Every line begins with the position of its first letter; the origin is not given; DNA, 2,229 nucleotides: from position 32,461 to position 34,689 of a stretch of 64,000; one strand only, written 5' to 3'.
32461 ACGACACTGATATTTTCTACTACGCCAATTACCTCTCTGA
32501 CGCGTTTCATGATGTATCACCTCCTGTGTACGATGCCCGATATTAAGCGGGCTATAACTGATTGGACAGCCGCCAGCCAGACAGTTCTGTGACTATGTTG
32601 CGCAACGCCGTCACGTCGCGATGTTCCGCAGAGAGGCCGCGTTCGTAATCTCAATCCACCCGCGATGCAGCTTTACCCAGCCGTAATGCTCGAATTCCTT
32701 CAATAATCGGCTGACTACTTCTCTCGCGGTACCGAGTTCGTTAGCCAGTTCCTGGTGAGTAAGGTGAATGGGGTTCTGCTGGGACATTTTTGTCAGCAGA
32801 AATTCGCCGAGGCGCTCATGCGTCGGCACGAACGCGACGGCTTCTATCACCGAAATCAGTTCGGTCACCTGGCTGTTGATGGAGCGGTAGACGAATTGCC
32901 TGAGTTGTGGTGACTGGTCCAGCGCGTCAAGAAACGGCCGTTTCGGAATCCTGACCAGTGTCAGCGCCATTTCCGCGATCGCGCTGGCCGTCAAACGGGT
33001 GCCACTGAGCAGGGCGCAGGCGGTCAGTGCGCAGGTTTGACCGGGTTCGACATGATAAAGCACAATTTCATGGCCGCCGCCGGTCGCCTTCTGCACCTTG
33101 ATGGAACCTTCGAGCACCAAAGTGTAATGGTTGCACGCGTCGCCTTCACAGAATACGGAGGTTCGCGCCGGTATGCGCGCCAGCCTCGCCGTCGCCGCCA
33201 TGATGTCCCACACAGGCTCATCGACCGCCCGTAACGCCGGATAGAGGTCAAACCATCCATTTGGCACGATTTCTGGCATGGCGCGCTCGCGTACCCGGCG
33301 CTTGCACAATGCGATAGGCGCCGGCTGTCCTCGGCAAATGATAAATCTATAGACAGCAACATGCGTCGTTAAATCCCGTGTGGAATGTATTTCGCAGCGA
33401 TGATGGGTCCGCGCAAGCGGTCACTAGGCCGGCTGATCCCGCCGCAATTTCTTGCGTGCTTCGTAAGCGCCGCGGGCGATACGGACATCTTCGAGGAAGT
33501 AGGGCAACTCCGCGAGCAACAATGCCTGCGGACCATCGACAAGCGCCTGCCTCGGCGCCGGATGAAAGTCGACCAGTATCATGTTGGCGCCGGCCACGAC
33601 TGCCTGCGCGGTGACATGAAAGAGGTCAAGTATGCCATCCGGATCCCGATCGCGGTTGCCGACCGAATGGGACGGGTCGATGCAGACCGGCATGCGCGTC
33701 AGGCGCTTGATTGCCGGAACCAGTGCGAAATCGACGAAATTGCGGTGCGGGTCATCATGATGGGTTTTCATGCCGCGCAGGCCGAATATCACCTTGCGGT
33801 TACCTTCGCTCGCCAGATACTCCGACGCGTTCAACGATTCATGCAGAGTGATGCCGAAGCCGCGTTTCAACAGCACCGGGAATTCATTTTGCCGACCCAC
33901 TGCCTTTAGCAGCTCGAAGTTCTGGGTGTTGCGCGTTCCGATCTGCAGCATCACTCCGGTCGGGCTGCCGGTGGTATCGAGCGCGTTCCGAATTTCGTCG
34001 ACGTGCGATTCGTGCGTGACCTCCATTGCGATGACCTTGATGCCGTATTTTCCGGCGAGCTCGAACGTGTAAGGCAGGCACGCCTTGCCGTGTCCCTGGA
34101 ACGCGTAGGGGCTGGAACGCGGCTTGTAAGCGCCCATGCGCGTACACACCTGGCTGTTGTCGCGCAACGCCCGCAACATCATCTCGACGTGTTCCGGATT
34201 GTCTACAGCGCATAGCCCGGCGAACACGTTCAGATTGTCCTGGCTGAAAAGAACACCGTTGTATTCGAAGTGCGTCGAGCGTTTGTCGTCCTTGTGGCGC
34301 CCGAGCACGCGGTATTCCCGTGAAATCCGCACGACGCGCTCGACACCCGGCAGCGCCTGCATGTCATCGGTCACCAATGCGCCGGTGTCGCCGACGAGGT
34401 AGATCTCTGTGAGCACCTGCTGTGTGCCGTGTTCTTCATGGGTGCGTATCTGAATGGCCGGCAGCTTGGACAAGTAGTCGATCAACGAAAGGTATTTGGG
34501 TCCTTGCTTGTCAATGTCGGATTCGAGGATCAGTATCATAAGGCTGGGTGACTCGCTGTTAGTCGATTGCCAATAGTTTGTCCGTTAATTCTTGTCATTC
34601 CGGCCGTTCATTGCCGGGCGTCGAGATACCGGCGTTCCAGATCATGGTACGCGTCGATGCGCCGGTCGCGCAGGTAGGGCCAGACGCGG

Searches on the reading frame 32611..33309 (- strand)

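Call 48: search_protein_families(library=ncbifam, proteins=[window:32611-33309:-], max_evalue=0.00001)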
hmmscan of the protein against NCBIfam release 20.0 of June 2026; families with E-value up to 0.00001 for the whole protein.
window:32611-33309:- (232 aa): 5 families
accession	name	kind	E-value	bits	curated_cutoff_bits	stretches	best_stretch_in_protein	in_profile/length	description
NF006901.0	PRK09392.1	equivalog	4.7e-14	52.3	211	1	26-231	15-221/236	transcriptional activator FtrB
NF008732.0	PRK11753.1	equivalog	1.8e-11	43.9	266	1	34-215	16-204/214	cAMP-activated global transcriptional regulator CRP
NF050815.1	TransActFtrBCaul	equivalog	5.1e-10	39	300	1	24-231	15-223/251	transcriptional activator FtrB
TIGR03697.1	NtcA_cyano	equivalog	3.7e-09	36.6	244.95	1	51-226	3-187/193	global nitrogen regulator NtcA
NF008365.0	PRK11161.1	subfamily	5.2e-06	25.9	228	0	50-231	56-243/250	fumarate/nitrate reduction transcriptional regulator Fnr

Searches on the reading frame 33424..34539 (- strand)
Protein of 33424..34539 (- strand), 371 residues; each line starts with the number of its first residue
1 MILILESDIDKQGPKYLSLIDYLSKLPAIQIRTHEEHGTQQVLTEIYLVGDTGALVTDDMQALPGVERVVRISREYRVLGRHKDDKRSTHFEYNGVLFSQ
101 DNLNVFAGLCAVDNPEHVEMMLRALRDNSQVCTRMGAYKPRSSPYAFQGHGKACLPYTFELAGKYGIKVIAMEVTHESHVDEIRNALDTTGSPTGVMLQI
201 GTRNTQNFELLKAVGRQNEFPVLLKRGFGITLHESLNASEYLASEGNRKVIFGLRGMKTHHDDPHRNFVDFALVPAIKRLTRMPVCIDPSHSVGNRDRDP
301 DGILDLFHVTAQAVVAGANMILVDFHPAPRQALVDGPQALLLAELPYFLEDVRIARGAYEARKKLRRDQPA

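Call 48: search_protein_families(library=ncbifam, proteins=[window:33424-34539:-], max_evalue=0.00001)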
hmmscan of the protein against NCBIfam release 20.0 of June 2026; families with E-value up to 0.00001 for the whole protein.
window:33424-34539:- (371 aa): 8 families
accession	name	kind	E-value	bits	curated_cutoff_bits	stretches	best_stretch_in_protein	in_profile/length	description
NF006421.0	PRK08673.1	subfamily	1.2e-71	241.7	335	1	22-356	17-330/338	3-deoxy-7-phosphoheptulonate synthase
TIGR01361.1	DAHP_synth_Bsub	equivalog_domain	3.8e-60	203.5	267.75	1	86-353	9-258/260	3-deoxy-7-phosphoheptulonate synthase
NF041229.1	BagF_FevY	exception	7.5e-59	199.6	700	1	44-347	33-317/340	phospho-2-dehydro-3-deoxyheptonate aldolase BagF/FevY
NF009239.0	PRK12595.1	equivalog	6.5e-57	193.1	279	1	77-354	93-352/360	bifunctional 3-deoxy-7-phosphoheptulonate synthase/chorismate mutase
NF009933.0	PRK13396.1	subfamily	1.8e-56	191.6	486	1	28-352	23-334/352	3-deoxy-7-phosphoheptulonate synthase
NF003543.0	PRK05198.1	equivalog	2.3e-13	49.8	242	1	99-352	14-264/273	3-deoxy-8-phosphooctulonate synthase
TIGR01362.1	KDO8P_synth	equivalog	1.3e-10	41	314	1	104-352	4-249/258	3-deoxy-8-phosphooctulonate synthase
NF009109.0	PRK12457.1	equivalog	6.8e-07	28.8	457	1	197-353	109-266/281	3-deoxy-8-phosphooctulonate synthase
